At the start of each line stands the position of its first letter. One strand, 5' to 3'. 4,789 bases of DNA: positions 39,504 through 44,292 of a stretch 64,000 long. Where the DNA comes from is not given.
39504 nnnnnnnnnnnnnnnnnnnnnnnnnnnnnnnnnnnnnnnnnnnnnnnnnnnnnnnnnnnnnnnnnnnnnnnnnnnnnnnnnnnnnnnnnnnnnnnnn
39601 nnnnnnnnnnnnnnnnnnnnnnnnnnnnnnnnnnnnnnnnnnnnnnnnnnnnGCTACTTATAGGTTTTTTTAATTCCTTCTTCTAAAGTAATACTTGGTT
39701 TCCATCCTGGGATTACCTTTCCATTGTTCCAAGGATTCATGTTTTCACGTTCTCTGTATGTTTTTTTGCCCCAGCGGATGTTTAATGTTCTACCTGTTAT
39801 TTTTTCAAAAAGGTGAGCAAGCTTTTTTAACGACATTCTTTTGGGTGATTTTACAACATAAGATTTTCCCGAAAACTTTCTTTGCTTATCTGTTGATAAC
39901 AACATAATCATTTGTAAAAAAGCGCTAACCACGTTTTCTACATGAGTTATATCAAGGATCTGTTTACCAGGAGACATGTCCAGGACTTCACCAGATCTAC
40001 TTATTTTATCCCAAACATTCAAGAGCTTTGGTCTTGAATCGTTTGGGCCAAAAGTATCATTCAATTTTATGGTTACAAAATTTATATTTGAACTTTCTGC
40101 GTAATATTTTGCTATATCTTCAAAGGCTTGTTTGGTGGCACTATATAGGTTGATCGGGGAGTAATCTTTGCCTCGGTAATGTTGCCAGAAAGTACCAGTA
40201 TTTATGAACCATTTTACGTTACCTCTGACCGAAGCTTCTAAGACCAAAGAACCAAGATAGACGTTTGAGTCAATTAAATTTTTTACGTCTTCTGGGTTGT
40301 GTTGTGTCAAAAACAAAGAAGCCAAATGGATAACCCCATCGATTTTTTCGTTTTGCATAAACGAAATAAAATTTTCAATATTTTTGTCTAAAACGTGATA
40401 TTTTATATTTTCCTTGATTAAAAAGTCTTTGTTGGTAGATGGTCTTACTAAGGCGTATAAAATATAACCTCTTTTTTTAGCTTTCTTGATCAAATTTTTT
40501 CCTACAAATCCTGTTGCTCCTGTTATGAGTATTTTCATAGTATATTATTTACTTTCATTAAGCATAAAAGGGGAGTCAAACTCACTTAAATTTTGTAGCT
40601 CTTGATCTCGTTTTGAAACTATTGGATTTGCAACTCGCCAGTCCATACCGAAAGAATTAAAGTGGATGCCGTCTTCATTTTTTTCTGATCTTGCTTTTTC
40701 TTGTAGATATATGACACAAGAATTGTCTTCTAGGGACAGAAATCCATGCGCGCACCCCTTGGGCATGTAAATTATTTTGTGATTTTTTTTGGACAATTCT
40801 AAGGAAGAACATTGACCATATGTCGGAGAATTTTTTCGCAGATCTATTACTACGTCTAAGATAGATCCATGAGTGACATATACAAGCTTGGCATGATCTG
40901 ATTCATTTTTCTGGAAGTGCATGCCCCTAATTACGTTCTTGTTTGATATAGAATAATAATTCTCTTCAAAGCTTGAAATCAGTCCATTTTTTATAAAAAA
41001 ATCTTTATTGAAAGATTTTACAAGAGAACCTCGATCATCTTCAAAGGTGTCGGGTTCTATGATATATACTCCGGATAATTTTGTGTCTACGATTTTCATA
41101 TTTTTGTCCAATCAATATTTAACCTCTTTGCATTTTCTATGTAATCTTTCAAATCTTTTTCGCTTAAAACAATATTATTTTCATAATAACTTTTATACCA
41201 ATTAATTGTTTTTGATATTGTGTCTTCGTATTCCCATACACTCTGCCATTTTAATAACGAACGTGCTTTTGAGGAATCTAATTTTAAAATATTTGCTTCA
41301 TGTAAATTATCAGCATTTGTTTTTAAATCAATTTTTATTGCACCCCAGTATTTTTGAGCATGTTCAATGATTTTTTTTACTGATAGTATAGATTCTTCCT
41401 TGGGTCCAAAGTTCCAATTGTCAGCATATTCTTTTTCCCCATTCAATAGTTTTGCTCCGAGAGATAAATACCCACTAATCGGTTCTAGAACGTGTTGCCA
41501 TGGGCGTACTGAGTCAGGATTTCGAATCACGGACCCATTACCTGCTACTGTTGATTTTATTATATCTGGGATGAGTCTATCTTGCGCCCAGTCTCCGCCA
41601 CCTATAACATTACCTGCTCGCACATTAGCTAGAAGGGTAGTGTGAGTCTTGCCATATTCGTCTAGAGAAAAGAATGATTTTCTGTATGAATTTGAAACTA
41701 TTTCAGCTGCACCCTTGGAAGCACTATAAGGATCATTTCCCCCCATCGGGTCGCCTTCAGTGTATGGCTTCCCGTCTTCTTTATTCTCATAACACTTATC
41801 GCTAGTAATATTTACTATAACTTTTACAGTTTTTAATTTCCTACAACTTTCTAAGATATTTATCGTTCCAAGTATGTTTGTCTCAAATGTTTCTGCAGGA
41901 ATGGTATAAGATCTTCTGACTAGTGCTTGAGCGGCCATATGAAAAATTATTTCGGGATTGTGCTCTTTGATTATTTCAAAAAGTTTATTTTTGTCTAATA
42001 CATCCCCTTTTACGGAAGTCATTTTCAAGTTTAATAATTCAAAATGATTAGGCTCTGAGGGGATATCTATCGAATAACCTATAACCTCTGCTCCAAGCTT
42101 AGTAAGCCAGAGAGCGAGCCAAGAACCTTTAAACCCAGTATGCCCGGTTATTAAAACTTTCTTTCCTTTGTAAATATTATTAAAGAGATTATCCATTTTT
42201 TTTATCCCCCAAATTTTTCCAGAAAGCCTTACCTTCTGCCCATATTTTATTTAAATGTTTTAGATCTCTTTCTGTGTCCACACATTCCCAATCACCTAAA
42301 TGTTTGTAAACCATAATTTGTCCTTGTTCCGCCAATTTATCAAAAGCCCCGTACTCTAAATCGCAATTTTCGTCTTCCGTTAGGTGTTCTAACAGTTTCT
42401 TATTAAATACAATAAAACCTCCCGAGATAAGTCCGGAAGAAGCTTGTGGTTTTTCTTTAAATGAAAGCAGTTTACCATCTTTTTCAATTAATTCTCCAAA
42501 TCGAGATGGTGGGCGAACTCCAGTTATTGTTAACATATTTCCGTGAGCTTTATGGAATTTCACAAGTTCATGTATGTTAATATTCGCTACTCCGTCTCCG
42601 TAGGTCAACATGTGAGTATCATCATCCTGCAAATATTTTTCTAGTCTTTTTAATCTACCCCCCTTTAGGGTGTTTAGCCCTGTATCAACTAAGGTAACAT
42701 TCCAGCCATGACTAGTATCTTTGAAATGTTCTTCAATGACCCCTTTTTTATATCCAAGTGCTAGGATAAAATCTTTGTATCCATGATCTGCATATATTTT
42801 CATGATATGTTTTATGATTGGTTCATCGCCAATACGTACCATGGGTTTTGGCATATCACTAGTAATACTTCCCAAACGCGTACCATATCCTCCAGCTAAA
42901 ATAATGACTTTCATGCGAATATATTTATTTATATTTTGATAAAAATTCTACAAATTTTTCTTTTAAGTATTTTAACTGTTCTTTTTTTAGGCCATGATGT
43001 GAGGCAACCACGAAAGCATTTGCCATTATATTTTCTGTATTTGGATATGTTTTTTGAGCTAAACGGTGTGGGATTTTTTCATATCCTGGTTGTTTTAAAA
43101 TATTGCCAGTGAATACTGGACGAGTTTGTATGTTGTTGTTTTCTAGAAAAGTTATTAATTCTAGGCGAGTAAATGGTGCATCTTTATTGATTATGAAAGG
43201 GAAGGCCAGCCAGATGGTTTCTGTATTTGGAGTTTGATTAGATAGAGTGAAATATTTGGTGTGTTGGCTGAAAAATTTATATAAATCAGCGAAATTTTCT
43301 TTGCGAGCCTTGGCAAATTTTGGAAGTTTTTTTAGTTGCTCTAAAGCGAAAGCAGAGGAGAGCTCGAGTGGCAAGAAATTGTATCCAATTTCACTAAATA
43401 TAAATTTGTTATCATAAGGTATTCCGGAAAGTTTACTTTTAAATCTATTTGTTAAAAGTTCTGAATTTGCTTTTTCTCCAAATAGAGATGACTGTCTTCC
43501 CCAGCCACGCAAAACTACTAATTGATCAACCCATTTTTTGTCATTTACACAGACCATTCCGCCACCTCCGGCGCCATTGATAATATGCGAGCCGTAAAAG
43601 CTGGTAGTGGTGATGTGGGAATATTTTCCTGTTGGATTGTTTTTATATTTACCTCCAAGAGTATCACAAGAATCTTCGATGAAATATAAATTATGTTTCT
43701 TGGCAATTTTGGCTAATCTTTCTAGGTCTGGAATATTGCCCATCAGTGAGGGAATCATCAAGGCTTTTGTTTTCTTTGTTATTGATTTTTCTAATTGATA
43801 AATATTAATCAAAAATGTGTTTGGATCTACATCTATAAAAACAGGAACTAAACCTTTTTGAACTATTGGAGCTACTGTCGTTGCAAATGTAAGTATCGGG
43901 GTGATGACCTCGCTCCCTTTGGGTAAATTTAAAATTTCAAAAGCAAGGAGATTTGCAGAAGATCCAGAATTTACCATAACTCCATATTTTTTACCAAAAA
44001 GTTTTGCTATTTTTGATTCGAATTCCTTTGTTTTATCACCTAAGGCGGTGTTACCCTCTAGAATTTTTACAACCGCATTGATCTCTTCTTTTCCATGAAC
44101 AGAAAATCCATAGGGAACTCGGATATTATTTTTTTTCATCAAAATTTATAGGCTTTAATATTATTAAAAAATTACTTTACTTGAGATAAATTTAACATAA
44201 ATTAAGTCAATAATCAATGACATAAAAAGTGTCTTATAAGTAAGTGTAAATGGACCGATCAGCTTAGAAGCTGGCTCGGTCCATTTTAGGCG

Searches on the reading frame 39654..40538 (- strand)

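Call 10: search_protein_families(library=pfam, proteins=[window:39654-40538:-], max_evalue=0.001)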
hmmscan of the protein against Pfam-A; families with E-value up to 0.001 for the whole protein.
window:39654-40538:- (294 aa): 7 families
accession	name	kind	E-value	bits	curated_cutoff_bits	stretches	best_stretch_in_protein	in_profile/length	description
PF01370.27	Epimerase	-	8.9e-30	104.3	20.9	1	3-213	1-227/240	NAD dependent epimerase/dehydratase family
PF16363.11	GDP_Man_Dehyd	-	2.6e-16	60.5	27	1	4-292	1-332/332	GDP-mannose 4,6 dehydratase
PF01073.25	3Beta_HSD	-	4.7e-09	36.1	22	1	4-248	1-268/280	3-beta hydroxysteroid dehydrogenase/isomerase family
PF02719.21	Polysacc_synt_2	-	2.7e-07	30.5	20.2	1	3-158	1-167/293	Polysaccharide biosynthesis protein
PF05368.20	NmrA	-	6.2e-07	29.7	27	1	2-253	4-239/298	NmrA-like family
PF07993.18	NAD_binding_4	-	1.5e-06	28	20.1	1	5-54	1-55/258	Male sterility protein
PF04321.23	RmlD_sub_bind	-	4.4e-06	26.4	27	1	1-46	1-34/287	RmlD substrate binding domain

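Call 92: search_protein_families(library=ncbifam, proteins=[window:39654-40538:-], max_evalue=0.00001)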
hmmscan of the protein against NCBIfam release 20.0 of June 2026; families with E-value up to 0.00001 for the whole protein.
window:39654-40538:- (294 aa): 12 families
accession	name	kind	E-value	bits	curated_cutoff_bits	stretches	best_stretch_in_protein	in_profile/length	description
TIGR04180.1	EDH_00030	hypoth_equivalog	6.5e-15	55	475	1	3-263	1-271/297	NAD-dependent 4,6-dehydratase LegB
TIGR01181.1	dTDP_gluc_dehyt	equivalog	1.3e-12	47.4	365.1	1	2-293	1-308/321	dTDP-glucose 4,6-dehydratase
TIGR02197.1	heptose_epim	equivalog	2.9e-10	39.8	274.6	1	3-210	1-229/316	ADP-glyceromanno-heptose 6-epimerase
TIGR01777.1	yfcH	hypoth_equivalog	6.6e-10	39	207.35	1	3-116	1-112/292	TIGR01777 family oxidoreductase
NF042422.1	oxyalk_red_OleD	equivalog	1.7e-09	37.5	580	1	1-240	1-242/329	2-alkyl-3-oxoalkanoate reductase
TIGR01179.1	galE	equivalog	2.2e-09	36.6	262.3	1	2-162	1-176/332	UDP-glucose 4-epimerase GalE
TIGR03466.1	HpnA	hypoth_equivalog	1.6e-08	33.8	367.65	1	1-116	1-113/327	hopanoid-associated sugar epimerase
NF052578.1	StrlDmthSdmBMthl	equivalog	6.1e-08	32.8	600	1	1-249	1-246/328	sterol demethylase protein SdmB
TIGR03589.1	PseB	equivalog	3e-07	29.7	407.75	1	2-260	6-257/324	UDP-N-acetylglucosamine 4,6-dehydratase (inverting)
NF042423.1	oxyalk_red_Shew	equivalog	4.2e-07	29.3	580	1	2-237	10-246/331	2-alkyl-3-oxoalkanoate reductase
NF050030.1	thlkprotThyD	equivalog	9.5e-07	28.3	400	1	1-110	1-115/305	thylakoid membrane protein ThyD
TIGR01746.1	Thioester-redct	subfamily_domain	1.6e-06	27.6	213.35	0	2-36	1-37/371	thioester reductase domain-containing protein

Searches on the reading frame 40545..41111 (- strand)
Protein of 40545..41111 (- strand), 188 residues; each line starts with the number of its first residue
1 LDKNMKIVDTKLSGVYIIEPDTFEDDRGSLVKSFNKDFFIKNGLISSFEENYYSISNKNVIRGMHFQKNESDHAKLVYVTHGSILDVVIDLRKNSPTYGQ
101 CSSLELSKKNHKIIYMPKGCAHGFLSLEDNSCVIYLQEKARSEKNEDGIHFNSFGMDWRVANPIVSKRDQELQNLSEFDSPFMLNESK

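Call 10: search_protein_families(library=pfam, proteins=[window:40545-41111:-], max_evalue=0.001)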
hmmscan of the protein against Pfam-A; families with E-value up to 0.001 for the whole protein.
window:40545-41111:- (188 aa): 1 family
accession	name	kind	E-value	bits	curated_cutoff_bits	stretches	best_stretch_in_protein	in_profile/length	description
PF00908.23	dTDP_sugar_isom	-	1.2e-53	181.7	27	1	10-176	2-167/168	dTDP-4-dehydrorhamnose 3,5-epimerase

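Call 92: search_protein_families(library=ncbifam, proteins=[window:40545-41111:-], max_evalue=0.00001)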
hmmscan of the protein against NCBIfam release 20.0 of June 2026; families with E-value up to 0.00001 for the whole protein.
window:40545-41111:- (188 aa): 1 family
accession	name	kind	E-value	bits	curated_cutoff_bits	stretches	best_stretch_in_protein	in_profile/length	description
TIGR01221.1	rmlC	equivalog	3.3e-47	160.5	155.75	1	6-177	1-174/176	dTDP-4-dehydrorhamnose 3,5-epimerase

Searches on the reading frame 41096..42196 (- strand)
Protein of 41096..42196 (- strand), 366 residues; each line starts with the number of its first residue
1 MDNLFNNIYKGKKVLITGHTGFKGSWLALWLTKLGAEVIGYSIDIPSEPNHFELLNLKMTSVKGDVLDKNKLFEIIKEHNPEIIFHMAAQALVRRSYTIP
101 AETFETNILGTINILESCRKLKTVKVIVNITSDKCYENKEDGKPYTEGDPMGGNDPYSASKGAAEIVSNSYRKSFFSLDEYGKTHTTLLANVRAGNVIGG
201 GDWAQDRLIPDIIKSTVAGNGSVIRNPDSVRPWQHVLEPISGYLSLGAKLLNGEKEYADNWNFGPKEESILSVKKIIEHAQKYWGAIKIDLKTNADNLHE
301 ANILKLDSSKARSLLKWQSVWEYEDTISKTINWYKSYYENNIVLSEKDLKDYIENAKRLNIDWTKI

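Call 10: search_protein_families(library=pfam, proteins=[window:41096-42196:-], max_evalue=0.001)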
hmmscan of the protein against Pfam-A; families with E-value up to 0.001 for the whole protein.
window:41096-42196:- (366 aa): 6 families
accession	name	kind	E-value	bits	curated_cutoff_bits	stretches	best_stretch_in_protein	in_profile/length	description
PF16363.11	GDP_Man_Dehyd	-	2.6e-37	129.5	27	1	15-329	1-331/332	GDP-mannose 4,6 dehydratase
PF01370.27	Epimerase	-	1.5e-33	116.7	20.9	1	14-248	1-226/240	NAD dependent epimerase/dehydratase family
PF02719.21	Polysacc_synt_2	-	5.8e-14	52.4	20.2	1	53-136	50-132/293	Polysaccharide biosynthesis protein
PF01073.25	3Beta_HSD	-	6.6e-11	42.2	22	1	15-165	1-154/280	3-beta hydroxysteroid dehydrogenase/isomerase family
PF04321.23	RmlD_sub_bind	-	3.2e-09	36.7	27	1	13-166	2-134/287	RmlD substrate binding domain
PF07993.18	NAD_binding_4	-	7.2e-06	25.8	20.1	1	80-172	88-192/258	Male sterility protein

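Call 92: search_protein_families(library=ncbifam, proteins=[window:41096-42196:-], max_evalue=0.00001)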
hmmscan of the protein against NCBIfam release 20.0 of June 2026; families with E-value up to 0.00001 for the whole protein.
window:41096-42196:- (366 aa): 17 families
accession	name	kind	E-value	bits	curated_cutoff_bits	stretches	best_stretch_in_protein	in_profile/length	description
TIGR02622.1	CDP_4_6_dhtase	equivalog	1.5e-142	474.9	278.45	1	8-352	1-351/352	CDP-glucose 4,6-dehydratase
TIGR01181.1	dTDP_gluc_dehyt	equivalog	8.8e-33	113.7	365.1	1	13-336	1-313/321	dTDP-glucose 4,6-dehydratase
TIGR01179.1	galE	equivalog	9.1e-25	87.2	262.3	1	13-337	1-328/332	UDP-glucose 4-epimerase GalE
TIGR04180.1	EDH_00030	hypoth_equivalog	1.8e-24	86.4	475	1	14-319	1-294/297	NAD-dependent 4,6-dehydratase LegB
NF007582.0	PRK10217.1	equivalog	1.7e-17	63.6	698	1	12-336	2-333/355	dTDP-glucose 4,6-dehydratase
TIGR01472.1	gmd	equivalog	2.1e-17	63.3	415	1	12-175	1-173/342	GDP-mannose 4,6-dehydratase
NF007490.0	PRK10084.1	subfamily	5.1e-17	61.9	649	1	13-337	2-337/361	dTDP-glucose 4,6-dehydratase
NF042423.1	oxyalk_red_Shew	equivalog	3e-13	49.6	580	1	11-165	8-153/331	2-alkyl-3-oxoalkanoate reductase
TIGR03466.1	HpnA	hypoth_equivalog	1.5e-11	43.8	367.65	1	13-165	2-149/327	hopanoid-associated sugar epimerase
NF007956.0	PRK10675.1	subfamily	1.9e-11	43.7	394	1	13-167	2-159/338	UDP-glucose 4-epimerase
TIGR01214.1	rmlD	equivalog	4.4e-10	39.1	224.05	1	13-172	1-139/285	dTDP-4-dehydrorhamnose reductase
NF042422.1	oxyalk_red_OleD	equivalog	8.7e-10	38.5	580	1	13-133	2-112/329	2-alkyl-3-oxoalkanoate reductase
TIGR03589.1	PseB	equivalog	2.4e-08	33.3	407.75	1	9-135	2-128/324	UDP-N-acetylglucosamine 4,6-dehydratase (inverting)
NF041015.1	UDPsulfquin_syn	equivalog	4.8e-07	29.1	575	0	56-126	65-138/384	UDP-sulfoquinovose synthase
NF043036.1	ErythonDh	equivalog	2e-06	27.2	325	1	13-171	2-163/321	D-erythronate dehydrogenase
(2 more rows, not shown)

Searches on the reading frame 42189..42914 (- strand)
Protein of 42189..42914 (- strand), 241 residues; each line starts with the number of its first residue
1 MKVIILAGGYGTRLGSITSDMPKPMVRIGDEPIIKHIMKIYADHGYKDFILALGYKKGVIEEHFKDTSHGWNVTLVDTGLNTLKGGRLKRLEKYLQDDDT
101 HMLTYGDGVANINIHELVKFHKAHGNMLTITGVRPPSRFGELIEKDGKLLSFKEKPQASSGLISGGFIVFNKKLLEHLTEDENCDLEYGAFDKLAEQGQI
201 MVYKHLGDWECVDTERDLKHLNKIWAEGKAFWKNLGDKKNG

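Call 10: search_protein_families(library=pfam, proteins=[window:42189-42914:-], max_evalue=0.001)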
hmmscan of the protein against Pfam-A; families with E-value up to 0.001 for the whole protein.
window:42189-42914:- (241 aa): 2 families
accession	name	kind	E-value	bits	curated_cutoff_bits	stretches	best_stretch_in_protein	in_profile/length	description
PF00483.29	NTP_transferase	-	3.7e-25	89.4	21.2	1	2-210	1-227/245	Nucleotidyl transferase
PF12804.13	NTP_transf_3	-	1.3e-06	29.1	27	1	3-57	1-50/160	MobA-like NTP transferase domain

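Call 92: search_protein_families(library=ncbifam, proteins=[window:42189-42914:-], max_evalue=0.00001)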
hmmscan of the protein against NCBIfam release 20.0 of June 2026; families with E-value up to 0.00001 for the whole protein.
window:42189-42914:- (241 aa): 26 families (the best 25 are shown)
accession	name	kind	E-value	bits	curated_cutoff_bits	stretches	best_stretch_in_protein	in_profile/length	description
TIGR02623.1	G1P_cyt_trans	equivalog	7.3e-76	255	300.25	2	68-233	90-253/255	glucose-1-phosphate cytidylyltransferase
TIGR03992.1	Arch_glmU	subfamily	1.4e-28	99.9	292.1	1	1-218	1-220/393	bifunctional sugar-1-phosphate nucleotidylyltransferase/acetyltransferase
NF052502.1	man1P_GTase_Rv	exception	1.3e-26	93.4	440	1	2-215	2-220/352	mannose-1-phosphate guanylyltransferase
NF049965.1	GlMnHpPGnyltfHddC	equivalog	8.4e-26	91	300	1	1-185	1-182/221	D-glycero-D-manno-heptose 1-phosphate guanosyltransferase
NF041313.1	UDPGP_AglF_Halo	equivalog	3.4e-21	75.8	400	1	1-176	1-180/234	UTP--glucose-1-phosphate uridylyltransferase AglF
NF041173.1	Sug_nt_acttase_Thmprot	equivalog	2.7e-19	69.4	600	1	1-227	1-229/405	bifunctional sugar-1-phosphate nucleotidylyltransferase/acetyltransferase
TIGR01208.1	rmlA_long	equivalog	2e-16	59.8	320.25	1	2-223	1-232/353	glucose-1-phosphate thymidylyltransferase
NF045761.1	NAMPUrTaseMurU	equivalog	9.8e-16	58.3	250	1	1-223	1-225/226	N-acetylmuramate alpha-1-phosphate uridylyltransferase MurU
NF003670.0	PRK05293.1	equivalog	3.5e-14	52.5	470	1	4-217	8-250/382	glucose-1-phosphate adenylyltransferase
TIGR01173.1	glmU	equivalog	1.4e-13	50.5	366.85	1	1-178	1-180/452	bifunctional UDP-N-acetylglucosamine diphosphorylase/glucosamine-1-phosphate N-acetyltransferase GlmU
TIGR02091.1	glgC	equivalog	4.9e-13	48.9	424.9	1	99-214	114-248/364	glucose-1-phosphate adenylyltransferase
NF010933.0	PRK14353.1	equivalog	1.2e-11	43.9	505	1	3-160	8-164/453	bifunctional UDP-N-acetylglucosamine diphosphorylase/glucosamine-1-phosphate N-acetyltransferase GlmU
TIGR01099.1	galU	equivalog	1.1e-10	41.6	326.8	1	1-73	2-73/261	UTP--glucose-1-phosphate uridylyltransferase GalU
NF002023.0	PRK00844.1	subfamily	2.7e-10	39.6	458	0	99-206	119-245/408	glucose-1-phosphate adenylyltransferase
NF006986.0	PRK09451.1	equivalog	5.7e-10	38.6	725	1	1-160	6-160/456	bifunctional UDP-N-acetylglucosamine diphosphorylase/glucosamine-1-phosphate N-acetyltransferase GlmU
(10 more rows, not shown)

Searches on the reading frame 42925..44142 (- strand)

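Call 10: search_protein_families(library=pfam, proteins=[window:42925-44142:-], max_evalue=0.001)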
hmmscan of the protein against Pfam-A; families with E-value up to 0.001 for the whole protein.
window:42925-44142:- (405 aa): 5 families
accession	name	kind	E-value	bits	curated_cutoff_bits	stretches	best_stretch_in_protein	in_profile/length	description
PF01041.23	DegT_DnrJ_EryC1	-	3.3e-77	260.6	19.8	1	17-395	4-357/360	DegT/DnrJ/EryC1/StrS aminotransferase family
PF00155.27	Aminotran_1_2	-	3.7e-10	40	19.7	1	38-157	44-185/361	Aminotransferase class I and II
PF01053.26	Cys_Met_Meta_PP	-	1.6e-07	30.7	27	1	38-208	54-222/381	Cys/Met metabolism PLP-dependent enzyme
PF01212.27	Beta_elim_lyase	-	2e-05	24.5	27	1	37-125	33-122/288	Beta-eliminating lyase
PF00266.25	Aminotran_5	-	0.00039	19.9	21.5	1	34-164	41-182/371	Aminotransferase class-V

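Call 92: search_protein_families(library=ncbifam, proteins=[window:42925-44142:-], max_evalue=0.00001)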
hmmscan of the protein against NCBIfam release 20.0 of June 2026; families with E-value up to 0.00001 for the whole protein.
window:42925-44142:- (405 aa): 14 families
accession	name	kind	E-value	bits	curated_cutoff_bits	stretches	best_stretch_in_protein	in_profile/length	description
NF011936.0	PRK15407.1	equivalog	1.7e-104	349.9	423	1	4-403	32-438/440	lipopolysaccharide biosynthesis protein RfbH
TIGR03588.1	PseC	equivalog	3.5e-54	184.2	423.5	1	9-399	2-378/380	UDP-4-amino-4,6-dideoxy-N-acetyl-beta-L-altrosamine transaminase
TIGR04181.1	NHT_00031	hypoth_equivalog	7.1e-49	166.6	420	2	33-211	27-220/359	LegC family aminotransferase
NF008687.0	PRK11706.1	equivalog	7.9e-40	136.7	375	1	9-340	2-316/375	dTDP-4-amino-4,6-dideoxygalactose transaminase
NF008658.2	PRK11658.1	equivalog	9.9e-37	126.5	631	1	15-373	11-353/379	UDP-4-amino-4-deoxy-L-arabinose aminotransferase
TIGR02379.1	ECA_wecE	subfamily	8.2e-33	113.7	434.85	1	16-340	9-317/376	dTDP-4-amino-4,6-dideoxy-D-glucose transaminase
TIGR04427.1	PLP_DesI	equivalog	2.7e-28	99.2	650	1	34-217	50-230/390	dTDP-4-dehydro-6-deoxyglucose aminotransferase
TIGR01326.1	OAH_OAS_sulfhy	subfamily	2e-07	30.1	495.1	1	39-191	60-208/418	O-acetylhomoserine aminocarboxypropyltransferase/cysteine synthase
NF004650.0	PRK05994.1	equivalog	2.1e-07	30.1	667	1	41-183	68-208/427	O-acetylhomoserine aminocarboxypropyltransferase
NF006096.0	PRK08248.1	equivalog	9.8e-07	27.7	726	1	38-190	66-216/431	homocysteine synthase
TIGR01977.1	am_tr_V_EF2568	hypoth_equivalog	1.1e-06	27.9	377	1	42-221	50-233/376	cysteine desulfurase family protein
NF005744.0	PRK07568.1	subfamily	1.2e-06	27.6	389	1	29-158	66-202/398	pyridoxal phosphate-dependent aminotransferase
NF005817.0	PRK07683.1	equivalog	2e-06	26.7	575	1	54-156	91-199/387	aminotransferase A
NF004975.0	PRK06348.1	equivalog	2.4e-06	26.8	549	1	30-158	67-202/384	pyridoxal phosphate-dependent aminotransferase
